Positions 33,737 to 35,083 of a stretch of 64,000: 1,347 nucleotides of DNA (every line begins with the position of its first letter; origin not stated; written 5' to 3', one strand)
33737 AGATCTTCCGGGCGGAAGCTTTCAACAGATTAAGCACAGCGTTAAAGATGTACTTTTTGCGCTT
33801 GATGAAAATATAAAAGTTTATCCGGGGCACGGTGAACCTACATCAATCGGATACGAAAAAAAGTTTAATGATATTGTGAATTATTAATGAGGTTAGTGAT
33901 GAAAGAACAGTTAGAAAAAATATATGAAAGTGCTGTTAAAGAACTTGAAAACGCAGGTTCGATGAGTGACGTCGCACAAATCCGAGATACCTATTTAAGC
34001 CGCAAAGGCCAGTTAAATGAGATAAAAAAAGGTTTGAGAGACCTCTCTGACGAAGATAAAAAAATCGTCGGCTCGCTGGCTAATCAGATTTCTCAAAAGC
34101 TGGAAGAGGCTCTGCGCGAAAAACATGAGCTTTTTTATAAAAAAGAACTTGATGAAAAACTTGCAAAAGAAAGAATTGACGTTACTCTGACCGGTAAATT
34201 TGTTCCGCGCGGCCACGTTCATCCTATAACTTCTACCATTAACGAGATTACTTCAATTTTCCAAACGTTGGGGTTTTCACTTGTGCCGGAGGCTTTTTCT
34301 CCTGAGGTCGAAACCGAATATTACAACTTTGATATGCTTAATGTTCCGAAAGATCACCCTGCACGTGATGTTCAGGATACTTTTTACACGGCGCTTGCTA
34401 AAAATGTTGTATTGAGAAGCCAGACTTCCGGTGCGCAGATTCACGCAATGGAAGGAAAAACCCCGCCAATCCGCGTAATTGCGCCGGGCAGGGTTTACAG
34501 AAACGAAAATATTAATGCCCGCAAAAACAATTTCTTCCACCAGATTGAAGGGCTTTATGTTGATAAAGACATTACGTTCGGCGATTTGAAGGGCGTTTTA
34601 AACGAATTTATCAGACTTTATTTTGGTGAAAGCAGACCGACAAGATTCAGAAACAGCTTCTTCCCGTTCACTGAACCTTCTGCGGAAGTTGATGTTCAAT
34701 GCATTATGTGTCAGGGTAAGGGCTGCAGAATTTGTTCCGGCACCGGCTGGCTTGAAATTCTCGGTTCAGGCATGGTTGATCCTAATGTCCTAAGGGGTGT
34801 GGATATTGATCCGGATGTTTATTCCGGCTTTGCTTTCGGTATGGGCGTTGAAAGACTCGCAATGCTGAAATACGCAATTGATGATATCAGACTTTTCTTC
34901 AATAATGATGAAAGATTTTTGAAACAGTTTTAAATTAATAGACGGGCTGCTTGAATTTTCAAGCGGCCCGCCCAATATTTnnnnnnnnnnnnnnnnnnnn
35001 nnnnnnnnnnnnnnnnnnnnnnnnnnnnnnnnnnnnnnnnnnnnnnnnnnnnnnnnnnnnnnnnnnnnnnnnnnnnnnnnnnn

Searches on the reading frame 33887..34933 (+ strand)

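Call 31: search_protein_families(library=pfam, proteins=[window:33887-34933:+], max_evalue=0.00001)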
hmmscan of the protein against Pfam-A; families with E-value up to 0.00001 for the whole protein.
window:33887-34933:+ (348 aa): 2 families
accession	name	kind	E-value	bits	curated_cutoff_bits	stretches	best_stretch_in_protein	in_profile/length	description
PF01409.25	tRNA-synt_2d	-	1.1e-93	313.6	19.8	1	97-348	2-246/246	tRNA synthetases class II core domain (F)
PF02912.23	Phe_tRNA-synt_N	-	1e-14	54.7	22.3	1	26-92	3-69/69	Aminoacyl tRNA synthetase class II, N-terminal domain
